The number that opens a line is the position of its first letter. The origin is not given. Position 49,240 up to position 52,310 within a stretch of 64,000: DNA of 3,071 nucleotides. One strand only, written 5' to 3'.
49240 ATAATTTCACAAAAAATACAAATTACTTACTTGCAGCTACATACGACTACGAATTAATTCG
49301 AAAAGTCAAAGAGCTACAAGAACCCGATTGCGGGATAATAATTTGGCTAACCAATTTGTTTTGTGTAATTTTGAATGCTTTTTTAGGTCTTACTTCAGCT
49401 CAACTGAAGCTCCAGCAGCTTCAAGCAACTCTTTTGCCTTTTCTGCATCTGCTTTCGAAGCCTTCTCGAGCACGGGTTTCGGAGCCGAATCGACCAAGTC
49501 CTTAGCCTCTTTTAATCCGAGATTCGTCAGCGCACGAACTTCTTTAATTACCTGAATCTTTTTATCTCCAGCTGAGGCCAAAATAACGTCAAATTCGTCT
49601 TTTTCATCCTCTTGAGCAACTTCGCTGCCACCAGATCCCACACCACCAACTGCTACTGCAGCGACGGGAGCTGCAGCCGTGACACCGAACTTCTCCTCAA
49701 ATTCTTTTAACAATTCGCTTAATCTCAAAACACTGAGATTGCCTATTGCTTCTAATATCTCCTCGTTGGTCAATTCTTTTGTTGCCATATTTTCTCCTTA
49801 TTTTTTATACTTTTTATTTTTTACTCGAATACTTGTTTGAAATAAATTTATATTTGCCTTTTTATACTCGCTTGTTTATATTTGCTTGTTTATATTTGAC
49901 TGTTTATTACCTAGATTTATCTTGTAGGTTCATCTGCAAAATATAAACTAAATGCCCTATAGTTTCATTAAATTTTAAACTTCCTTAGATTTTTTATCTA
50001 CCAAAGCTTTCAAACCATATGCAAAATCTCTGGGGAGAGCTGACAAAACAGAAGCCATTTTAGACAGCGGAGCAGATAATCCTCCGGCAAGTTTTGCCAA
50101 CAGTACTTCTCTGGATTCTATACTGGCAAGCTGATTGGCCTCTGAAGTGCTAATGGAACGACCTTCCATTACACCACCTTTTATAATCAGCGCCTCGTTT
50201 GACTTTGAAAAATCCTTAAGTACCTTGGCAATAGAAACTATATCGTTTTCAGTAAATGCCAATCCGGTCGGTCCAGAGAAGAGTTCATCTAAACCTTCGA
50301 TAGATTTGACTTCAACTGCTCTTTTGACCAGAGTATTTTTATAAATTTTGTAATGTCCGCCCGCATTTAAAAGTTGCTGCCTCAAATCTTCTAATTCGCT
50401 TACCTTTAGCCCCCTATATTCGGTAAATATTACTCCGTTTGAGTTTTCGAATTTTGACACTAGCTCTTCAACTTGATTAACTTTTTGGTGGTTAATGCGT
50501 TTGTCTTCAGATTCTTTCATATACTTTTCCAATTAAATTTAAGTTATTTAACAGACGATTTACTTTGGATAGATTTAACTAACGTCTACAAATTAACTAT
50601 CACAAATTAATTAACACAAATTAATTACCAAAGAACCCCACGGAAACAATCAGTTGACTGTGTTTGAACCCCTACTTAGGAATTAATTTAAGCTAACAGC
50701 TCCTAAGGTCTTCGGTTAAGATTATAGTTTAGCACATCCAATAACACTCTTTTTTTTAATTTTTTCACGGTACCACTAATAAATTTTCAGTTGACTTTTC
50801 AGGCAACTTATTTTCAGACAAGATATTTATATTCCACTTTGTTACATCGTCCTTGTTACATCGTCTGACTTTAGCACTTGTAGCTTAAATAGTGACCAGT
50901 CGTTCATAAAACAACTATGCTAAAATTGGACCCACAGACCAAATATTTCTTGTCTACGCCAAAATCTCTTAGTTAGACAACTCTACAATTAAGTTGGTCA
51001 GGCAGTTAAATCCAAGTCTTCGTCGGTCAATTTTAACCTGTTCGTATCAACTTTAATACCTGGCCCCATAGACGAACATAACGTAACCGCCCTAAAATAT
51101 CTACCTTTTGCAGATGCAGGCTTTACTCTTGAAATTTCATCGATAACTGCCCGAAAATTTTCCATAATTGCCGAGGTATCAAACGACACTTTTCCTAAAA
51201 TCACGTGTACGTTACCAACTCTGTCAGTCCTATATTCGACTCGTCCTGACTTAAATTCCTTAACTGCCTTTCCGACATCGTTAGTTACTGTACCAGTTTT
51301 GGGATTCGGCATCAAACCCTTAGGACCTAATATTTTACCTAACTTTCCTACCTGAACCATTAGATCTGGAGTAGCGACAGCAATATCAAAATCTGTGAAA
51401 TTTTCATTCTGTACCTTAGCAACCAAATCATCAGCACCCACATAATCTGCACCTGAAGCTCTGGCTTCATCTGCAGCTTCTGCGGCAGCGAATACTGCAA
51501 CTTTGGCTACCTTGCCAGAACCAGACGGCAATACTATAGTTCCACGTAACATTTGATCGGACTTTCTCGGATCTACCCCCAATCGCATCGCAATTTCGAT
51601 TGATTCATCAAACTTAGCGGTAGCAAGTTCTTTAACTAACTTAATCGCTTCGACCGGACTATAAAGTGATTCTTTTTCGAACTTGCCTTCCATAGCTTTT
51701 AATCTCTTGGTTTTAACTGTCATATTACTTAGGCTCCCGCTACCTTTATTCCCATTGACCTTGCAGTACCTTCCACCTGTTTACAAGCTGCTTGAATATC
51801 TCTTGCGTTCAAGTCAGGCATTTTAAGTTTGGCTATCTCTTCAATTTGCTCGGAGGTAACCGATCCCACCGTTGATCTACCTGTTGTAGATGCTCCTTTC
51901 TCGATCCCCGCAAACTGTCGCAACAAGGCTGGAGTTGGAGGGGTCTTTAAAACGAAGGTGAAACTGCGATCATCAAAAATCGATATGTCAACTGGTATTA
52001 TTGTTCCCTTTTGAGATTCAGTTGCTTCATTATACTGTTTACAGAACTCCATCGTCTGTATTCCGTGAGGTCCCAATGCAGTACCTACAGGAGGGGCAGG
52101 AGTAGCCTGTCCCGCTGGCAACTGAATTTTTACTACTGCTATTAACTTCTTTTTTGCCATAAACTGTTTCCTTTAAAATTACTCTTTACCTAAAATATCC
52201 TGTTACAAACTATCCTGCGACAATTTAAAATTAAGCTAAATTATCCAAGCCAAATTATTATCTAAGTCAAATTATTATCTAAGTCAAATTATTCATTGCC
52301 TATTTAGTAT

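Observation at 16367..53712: Nearly every spacer in the conserved ribosomal-protein/rpoBC/nusG block is enlarged and carries an AT-rich tandem repeat with a modal 15-bp unit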

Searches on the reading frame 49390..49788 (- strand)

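Call 12: search_protein_families(library=ncbifam, proteins=[window:49390-49788:-], max_evalue=0.00001)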
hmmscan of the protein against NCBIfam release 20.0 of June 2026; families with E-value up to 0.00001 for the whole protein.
window:49390-49788:- (132 aa): 1 family
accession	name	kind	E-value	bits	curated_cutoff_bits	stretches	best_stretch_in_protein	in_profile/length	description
TIGR00855.1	L12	equivalog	3.6e-42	143.7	84.4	1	5-132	3-125/125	50S ribosomal protein L7/L12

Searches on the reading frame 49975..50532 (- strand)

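Call 12: search_protein_families(library=ncbifam, proteins=[window:49975-50532:-], max_evalue=0.00001)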
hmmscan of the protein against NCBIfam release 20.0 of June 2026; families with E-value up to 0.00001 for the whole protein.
window:49975-50532:- (185 aa): 5 families
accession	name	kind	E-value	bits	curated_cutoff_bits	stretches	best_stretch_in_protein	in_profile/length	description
NF000955.1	PRK00099.1-1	equivalog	6.8e-51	172.4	85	1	16-181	2-167/168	50S ribosomal protein L10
NF003095.0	PRK04019.1-1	equivalog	8.2e-11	41.5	381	1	5-110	5-111/339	50S ribosomal protein L10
NF003099.0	PRK04019.2-2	equivalog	1.8e-08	33.8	341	1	10-108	8-109/293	50S ribosomal protein L10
NF003098.0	PRK04019.1-5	equivalog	2.7e-08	33.4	331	1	11-113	6-108/336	50S ribosomal protein L10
NF003097.0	PRK04019.1-4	equivalog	8.4e-06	25.1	547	0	11-111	10-110/353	50S ribosomal protein L10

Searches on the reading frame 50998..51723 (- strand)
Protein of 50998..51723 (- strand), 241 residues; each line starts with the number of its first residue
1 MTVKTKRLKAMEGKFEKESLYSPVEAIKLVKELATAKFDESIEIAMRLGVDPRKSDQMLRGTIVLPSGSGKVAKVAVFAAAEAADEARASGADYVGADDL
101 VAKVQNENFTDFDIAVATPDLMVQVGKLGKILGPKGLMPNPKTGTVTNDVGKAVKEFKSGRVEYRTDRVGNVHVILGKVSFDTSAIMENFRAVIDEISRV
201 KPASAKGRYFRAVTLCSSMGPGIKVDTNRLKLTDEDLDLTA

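Call 12: search_protein_families(library=ncbifam, proteins=[window:50998-51723:-], max_evalue=0.00001)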
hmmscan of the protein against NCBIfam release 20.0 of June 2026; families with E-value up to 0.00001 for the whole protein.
window:50998-51723:- (241 aa): 3 families
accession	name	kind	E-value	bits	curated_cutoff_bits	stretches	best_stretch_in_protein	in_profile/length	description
TIGR01169.1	rplA_bact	equivalog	7.8e-98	326.4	216.3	1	4-229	2-226/227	50S ribosomal protein L1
NF003244.0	PRK04203.1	equivalog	5.6e-28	97.9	203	1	25-226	10-215/216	50S ribosomal protein L1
TIGR01170.1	rplA_mito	equivalog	3.7e-26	91.6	129.05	1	25-160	5-140/140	ribosomal protein uL1, mitochondrial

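Call 25: find_encoding_contigs(protein=window:50998-51723:-, flank=10000, max_places=10)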
Protein window:50998-51723:- (241 aa): 10 contigs read that carry it; 9 places shown.
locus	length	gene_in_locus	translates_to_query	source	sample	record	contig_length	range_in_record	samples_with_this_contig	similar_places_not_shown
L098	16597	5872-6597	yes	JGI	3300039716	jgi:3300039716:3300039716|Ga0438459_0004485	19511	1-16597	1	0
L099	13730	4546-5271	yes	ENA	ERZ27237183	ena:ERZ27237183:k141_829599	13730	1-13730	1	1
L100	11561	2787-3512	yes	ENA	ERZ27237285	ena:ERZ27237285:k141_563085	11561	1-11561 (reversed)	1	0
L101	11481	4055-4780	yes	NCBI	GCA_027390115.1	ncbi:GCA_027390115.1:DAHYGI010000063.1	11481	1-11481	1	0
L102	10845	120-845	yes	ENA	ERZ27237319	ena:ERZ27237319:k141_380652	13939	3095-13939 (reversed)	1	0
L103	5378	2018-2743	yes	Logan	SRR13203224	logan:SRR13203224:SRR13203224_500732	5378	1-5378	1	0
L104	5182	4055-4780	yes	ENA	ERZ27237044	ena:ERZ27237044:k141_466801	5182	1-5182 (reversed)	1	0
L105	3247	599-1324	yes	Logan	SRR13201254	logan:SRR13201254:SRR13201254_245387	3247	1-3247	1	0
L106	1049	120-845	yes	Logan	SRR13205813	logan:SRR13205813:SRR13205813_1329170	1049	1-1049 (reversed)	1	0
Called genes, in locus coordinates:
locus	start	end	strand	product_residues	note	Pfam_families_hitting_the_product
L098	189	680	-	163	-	PF04461:YajQ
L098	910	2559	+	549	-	PF26314:MptA_B_family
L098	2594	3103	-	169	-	PF13302:Acetyltransf_3 (weak), PF13420:Acetyltransf_4, PF00583:Acetyltransf_1, PF13508:Acetyltransf_7, PF13673:Acetyltransf_10 (weak), PF08445:FR47 (weak)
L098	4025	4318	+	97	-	PF00584:SecE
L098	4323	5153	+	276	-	PF02357:NusG, PF00467:KOW (weak)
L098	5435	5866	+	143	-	PF03946:Ribosomal_L11_N, PF00298:Ribosomal_L11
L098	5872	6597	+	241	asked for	PF00687:Ribosomal_L1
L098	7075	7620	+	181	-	PF00466:Ribosomal_L10, PF27436:RL10_C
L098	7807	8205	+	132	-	PF16320:Ribosomal_L12_N, PF00542:Ribosomal_L12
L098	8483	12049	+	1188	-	PF04563:RNA_pol_Rpb2_1, PF04561:RNA_pol_Rpb2_2, PF04565:RNA_pol_Rpb2_3, PF10385:RNA_pol_Rpb2_45, PF00562:RNA_pol_Rpb2_6, PF04560:RNA_pol_Rpb2_7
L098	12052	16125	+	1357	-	PF04997:RNA_pol_Rpb1_1, PF00623:RNA_pol_Rpb1_2, PF04983:RNA_pol_Rpb1_3, PF05000:RNA_pol_Rpb1_4, PF04998:RNA_pol_Rpb1_5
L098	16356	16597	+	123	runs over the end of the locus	PF00164:Ribosom_S12_S23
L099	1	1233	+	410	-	?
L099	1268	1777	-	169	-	PF13302:Acetyltransf_3 (weak), PF13420:Acetyltransf_4, PF00583:Acetyltransf_1, PF13508:Acetyltransf_7, PF13673:Acetyltransf_10 (weak), PF08445:FR47 (weak)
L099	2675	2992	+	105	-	PF00584:SecE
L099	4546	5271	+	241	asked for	PF00687:Ribosomal_L1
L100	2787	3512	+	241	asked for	PF00687:Ribosomal_L1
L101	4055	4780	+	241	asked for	PF00687:Ribosomal_L1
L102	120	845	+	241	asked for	PF00687:Ribosomal_L1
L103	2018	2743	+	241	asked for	PF00687:Ribosomal_L1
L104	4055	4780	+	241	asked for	PF00687:Ribosomal_L1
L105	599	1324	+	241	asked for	PF00687:Ribosomal_L1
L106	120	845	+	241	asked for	PF00687:Ribosomal_L1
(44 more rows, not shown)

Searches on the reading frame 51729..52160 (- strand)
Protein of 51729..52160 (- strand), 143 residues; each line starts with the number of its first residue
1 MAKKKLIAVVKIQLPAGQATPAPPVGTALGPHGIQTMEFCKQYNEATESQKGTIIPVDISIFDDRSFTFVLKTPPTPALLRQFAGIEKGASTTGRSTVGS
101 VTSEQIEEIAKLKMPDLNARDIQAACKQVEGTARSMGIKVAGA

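Call 12: search_protein_families(library=ncbifam, proteins=[window:51729-52160:-], max_evalue=0.00001)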
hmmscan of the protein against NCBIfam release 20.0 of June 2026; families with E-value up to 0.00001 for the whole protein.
window:51729-52160:- (143 aa): 3 families
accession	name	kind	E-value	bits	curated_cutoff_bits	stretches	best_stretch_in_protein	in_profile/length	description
TIGR01632.1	L11_bact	equivalog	1.3e-56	190.5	141.85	1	4-141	1-139/140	50S ribosomal protein L11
NF002232.0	PRK01143.1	equivalog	3e-35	121.7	162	1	8-142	4-139/164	50S ribosomal protein L11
NF011111.0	PRK14539.1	equivalog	1.2e-34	119.9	310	1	1-142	1-138/196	50S ribosomal protein L11/unknown domain fusion protein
